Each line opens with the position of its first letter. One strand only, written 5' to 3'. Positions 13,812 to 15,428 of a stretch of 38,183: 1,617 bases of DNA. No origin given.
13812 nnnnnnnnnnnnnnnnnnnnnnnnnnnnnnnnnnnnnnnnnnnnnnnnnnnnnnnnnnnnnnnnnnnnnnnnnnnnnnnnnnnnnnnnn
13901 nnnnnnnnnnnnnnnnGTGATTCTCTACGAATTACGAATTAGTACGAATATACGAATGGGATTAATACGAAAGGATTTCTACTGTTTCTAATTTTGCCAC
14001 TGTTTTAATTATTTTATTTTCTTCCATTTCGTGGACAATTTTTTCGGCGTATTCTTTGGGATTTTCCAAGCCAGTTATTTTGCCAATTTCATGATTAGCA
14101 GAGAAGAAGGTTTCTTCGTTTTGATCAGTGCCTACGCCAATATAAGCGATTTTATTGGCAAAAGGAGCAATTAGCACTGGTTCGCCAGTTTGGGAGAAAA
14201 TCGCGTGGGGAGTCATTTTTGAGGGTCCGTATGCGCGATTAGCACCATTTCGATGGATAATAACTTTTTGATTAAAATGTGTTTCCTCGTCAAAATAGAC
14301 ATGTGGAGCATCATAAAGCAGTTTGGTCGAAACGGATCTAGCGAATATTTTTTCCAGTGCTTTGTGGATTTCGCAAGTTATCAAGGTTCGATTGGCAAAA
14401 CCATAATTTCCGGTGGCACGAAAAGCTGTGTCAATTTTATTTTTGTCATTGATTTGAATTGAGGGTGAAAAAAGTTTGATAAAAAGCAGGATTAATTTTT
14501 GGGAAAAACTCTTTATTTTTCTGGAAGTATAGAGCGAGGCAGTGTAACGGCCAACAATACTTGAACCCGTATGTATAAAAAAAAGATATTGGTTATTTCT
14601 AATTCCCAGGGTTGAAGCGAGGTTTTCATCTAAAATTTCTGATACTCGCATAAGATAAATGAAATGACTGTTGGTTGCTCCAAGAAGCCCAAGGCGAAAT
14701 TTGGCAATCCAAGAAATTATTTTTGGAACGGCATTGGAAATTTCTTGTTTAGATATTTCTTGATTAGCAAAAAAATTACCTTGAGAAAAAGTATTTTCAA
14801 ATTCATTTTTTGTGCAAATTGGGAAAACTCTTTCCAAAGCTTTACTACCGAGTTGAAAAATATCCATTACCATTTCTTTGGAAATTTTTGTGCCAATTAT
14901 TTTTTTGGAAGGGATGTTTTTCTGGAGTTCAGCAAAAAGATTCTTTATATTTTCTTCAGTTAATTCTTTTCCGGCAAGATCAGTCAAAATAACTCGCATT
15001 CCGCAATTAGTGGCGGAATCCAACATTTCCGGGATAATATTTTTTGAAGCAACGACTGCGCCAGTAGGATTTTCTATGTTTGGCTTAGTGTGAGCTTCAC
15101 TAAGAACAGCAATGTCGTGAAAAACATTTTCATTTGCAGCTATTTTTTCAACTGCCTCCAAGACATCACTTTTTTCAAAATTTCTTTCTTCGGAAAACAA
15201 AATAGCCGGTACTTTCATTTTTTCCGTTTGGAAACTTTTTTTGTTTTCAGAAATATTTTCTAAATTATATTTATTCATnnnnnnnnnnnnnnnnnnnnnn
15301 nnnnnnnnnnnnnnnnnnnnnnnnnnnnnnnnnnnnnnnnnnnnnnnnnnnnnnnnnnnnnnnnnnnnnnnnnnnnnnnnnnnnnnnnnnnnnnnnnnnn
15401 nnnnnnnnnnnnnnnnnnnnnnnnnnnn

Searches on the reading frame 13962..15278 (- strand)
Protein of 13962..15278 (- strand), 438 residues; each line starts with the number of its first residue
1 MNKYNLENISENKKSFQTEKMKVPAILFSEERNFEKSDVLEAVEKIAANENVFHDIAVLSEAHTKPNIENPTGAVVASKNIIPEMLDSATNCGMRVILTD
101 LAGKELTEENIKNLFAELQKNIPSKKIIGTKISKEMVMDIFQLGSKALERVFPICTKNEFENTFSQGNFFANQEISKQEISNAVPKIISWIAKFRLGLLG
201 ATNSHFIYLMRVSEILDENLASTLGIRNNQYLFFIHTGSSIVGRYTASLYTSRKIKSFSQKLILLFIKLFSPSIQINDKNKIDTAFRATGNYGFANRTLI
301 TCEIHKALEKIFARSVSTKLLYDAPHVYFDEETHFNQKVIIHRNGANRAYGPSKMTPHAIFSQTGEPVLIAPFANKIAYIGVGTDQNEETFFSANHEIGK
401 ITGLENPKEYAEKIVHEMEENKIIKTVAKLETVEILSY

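Call 8: search_protein_families(library=pfam, proteins=[window:13962-15278:-], max_evalue=0.01)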
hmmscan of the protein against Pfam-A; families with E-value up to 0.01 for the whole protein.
window:13962-15278:- (438 aa): 1 family
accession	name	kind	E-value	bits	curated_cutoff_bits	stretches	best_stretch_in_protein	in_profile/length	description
PF01139.22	RtcB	-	4.1e-47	161.8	27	1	44-430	3-385/426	tRNA-splicing ligase RtcB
